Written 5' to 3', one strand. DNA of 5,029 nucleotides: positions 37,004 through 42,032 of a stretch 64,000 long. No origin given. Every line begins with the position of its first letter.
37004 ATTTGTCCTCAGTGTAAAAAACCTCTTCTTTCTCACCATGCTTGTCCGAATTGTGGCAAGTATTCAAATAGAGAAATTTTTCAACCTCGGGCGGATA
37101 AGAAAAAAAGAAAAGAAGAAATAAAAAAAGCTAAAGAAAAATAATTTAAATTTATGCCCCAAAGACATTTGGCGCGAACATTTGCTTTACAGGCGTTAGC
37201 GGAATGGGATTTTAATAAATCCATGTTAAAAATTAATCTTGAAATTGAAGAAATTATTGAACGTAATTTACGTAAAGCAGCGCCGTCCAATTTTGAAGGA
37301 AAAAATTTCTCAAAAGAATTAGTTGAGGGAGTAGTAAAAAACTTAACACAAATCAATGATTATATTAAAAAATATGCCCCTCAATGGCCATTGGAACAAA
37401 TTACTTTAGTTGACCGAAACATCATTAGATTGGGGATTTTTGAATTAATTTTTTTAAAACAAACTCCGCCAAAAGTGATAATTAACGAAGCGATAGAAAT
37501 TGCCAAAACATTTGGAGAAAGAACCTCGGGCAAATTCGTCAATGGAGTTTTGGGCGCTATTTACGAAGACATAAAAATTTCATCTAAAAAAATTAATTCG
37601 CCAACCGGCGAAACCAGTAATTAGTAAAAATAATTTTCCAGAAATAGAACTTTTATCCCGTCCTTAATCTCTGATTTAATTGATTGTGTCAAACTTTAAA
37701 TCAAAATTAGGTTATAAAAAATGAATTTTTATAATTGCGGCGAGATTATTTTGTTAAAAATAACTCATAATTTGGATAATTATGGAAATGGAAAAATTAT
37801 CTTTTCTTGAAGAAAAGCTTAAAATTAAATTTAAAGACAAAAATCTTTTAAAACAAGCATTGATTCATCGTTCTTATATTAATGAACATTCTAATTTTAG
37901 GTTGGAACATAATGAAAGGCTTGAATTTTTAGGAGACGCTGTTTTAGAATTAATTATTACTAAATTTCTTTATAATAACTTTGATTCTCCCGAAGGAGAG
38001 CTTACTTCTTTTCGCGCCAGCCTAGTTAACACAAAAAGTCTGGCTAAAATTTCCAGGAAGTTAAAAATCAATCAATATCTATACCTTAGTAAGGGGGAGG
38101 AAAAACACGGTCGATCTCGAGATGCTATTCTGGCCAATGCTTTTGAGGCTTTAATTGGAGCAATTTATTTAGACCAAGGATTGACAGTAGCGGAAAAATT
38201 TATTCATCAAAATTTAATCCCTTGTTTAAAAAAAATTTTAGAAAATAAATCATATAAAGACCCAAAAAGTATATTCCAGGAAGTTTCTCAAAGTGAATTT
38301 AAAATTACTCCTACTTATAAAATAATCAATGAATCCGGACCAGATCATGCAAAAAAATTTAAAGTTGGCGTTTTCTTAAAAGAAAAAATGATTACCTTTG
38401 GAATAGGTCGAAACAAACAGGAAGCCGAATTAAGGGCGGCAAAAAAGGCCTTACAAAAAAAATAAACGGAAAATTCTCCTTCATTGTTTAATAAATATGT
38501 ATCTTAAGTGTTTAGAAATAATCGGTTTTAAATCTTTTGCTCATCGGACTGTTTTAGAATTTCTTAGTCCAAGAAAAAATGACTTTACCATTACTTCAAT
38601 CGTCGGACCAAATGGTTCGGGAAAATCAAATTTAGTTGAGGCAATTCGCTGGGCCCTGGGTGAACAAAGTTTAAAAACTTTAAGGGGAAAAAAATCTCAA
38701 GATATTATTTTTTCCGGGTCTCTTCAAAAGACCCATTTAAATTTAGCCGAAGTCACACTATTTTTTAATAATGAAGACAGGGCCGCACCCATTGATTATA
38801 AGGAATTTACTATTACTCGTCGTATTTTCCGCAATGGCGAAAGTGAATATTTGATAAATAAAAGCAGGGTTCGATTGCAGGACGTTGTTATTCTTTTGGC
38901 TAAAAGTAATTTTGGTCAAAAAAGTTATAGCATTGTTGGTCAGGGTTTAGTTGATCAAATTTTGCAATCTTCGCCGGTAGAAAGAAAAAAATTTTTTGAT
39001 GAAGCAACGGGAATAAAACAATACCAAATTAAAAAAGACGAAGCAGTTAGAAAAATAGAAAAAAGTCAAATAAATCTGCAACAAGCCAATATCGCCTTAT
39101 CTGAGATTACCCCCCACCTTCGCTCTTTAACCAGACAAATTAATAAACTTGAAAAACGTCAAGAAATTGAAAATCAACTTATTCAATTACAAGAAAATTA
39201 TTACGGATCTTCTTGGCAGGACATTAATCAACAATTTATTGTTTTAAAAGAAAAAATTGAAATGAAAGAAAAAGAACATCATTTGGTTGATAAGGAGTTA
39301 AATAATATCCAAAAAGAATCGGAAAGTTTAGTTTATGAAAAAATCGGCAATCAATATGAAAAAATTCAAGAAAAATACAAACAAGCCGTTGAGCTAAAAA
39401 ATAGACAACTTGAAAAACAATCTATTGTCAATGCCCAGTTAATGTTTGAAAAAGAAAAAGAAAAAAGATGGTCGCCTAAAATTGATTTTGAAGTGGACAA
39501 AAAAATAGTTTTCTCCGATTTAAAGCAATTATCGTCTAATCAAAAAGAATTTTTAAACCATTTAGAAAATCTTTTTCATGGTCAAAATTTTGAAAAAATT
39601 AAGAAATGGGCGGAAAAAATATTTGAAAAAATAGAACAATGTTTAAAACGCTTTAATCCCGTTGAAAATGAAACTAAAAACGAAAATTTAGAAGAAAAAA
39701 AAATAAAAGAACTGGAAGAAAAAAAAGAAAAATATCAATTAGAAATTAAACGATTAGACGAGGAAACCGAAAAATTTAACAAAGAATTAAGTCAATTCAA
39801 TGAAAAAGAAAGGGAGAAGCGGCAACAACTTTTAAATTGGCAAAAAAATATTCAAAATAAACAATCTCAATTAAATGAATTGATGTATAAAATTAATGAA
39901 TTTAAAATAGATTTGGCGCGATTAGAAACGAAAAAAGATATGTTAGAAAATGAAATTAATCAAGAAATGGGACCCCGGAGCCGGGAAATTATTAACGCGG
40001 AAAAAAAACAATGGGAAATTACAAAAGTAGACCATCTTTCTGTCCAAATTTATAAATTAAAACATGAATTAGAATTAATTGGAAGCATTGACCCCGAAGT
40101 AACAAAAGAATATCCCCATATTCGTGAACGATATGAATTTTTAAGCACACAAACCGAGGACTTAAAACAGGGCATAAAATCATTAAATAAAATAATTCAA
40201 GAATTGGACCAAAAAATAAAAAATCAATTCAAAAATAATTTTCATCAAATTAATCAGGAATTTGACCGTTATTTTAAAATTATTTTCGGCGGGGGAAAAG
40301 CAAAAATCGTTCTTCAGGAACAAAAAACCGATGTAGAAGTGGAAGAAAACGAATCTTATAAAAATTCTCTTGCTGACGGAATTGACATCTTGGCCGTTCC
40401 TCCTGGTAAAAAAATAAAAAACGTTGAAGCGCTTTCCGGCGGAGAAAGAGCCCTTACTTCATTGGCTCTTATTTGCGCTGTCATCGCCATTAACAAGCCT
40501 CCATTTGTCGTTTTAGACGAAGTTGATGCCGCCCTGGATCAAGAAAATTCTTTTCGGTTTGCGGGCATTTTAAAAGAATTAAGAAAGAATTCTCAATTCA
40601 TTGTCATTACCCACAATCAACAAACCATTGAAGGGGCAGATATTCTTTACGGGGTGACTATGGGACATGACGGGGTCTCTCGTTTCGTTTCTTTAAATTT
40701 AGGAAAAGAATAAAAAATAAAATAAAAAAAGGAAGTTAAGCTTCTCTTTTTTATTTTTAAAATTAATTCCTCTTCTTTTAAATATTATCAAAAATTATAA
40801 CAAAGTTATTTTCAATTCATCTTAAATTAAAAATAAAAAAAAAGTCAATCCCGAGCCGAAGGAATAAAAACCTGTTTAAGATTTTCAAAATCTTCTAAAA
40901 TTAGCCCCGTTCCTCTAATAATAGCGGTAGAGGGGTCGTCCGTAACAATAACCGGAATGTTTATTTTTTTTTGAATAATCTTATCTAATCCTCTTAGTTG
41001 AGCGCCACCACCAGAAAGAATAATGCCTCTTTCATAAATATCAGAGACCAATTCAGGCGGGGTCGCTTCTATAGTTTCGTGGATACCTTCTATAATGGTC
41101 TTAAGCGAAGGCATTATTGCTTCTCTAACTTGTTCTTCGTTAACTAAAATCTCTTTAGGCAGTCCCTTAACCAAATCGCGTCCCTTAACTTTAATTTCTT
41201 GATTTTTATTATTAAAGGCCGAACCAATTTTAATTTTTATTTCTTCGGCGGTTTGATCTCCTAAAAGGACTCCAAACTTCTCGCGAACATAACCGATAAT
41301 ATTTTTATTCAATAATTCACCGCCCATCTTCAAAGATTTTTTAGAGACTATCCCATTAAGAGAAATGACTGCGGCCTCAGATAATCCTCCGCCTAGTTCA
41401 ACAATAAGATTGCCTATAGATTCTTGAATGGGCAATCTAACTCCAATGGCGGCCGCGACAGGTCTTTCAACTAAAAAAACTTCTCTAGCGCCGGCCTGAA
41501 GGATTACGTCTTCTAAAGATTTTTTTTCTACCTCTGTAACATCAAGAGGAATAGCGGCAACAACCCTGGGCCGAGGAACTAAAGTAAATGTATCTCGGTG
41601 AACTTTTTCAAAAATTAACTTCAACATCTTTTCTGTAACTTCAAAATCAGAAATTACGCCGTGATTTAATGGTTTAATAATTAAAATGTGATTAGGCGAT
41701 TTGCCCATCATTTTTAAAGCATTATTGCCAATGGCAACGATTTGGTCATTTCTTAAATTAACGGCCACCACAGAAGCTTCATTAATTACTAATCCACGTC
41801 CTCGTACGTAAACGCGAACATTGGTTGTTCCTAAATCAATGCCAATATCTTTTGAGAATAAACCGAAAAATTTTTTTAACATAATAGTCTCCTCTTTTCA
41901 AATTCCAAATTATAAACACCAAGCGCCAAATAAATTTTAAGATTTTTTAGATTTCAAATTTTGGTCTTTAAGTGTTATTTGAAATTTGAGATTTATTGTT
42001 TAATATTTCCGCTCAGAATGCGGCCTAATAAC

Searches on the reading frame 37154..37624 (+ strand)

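Call 72: search_protein_families(library=pfam, proteins=[window:37154-37624:+], max_evalue=1e-10)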
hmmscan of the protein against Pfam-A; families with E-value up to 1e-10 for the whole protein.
window:37154-37624:+ (156 aa): 1 family
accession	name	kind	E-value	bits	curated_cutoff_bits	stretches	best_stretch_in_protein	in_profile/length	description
PF01029.23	NusB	-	3.7e-37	128.1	23.1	1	7-137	3-132/133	NusB family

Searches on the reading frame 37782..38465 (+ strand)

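Call 72: search_protein_families(library=pfam, proteins=[window:37782-38465:+], max_evalue=1e-10)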
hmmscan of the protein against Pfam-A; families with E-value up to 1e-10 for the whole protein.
window:37782-38465:+ (227 aa): 3 families
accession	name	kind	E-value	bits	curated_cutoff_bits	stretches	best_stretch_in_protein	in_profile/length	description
PF14622.11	Ribonucleas_3_3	-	1.2e-42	145.6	35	1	19-147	1-126/128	Ribonuclease-III-like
PF00636.31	Ribonuclease_3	-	6.5e-27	94.7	27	1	45-133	1-102/102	Ribonuclease III domain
PF00035.32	dsrm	-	1.4e-14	54.9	23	1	161-226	1-65/66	Double-stranded RNA binding motif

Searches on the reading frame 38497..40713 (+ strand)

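Call 72: search_protein_families(library=pfam, proteins=[window:38497-40713:+], max_evalue=1e-10)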
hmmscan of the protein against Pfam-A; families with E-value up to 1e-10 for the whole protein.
window:38497-40713:+ (738 aa): 2 families
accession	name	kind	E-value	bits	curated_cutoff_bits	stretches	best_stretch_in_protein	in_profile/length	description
PF02463.25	SMC_N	-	1.2e-59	201.8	40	1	2-728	1-219/220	RecF/RecN/SMC N terminal domain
PF13304.12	AAA_21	-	3.2e-13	50.9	27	0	32-76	1-50/304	AAA domain, putative AbiEii toxin, Type IV TA system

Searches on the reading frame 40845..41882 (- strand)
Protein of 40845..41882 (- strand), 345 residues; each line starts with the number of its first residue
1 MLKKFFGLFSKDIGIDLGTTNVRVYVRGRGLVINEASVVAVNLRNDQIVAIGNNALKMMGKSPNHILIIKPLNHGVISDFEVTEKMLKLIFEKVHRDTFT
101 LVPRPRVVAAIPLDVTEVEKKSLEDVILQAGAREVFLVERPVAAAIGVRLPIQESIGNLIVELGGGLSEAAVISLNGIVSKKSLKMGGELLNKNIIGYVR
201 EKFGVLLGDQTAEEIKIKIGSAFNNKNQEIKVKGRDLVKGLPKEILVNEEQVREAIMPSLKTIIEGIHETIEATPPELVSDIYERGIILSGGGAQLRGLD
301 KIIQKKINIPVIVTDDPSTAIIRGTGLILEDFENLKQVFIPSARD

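Call 72: search_protein_families(library=pfam, proteins=[window:40845-41882:-], max_evalue=1e-10)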
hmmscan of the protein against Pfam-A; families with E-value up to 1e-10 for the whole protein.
window:40845-41882:- (345 aa): 1 family
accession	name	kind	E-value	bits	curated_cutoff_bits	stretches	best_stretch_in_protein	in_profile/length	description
PF06723.19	MreB_Mbl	-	3.4e-121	404.5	27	1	10-336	1-326/327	MreB/Mbl protein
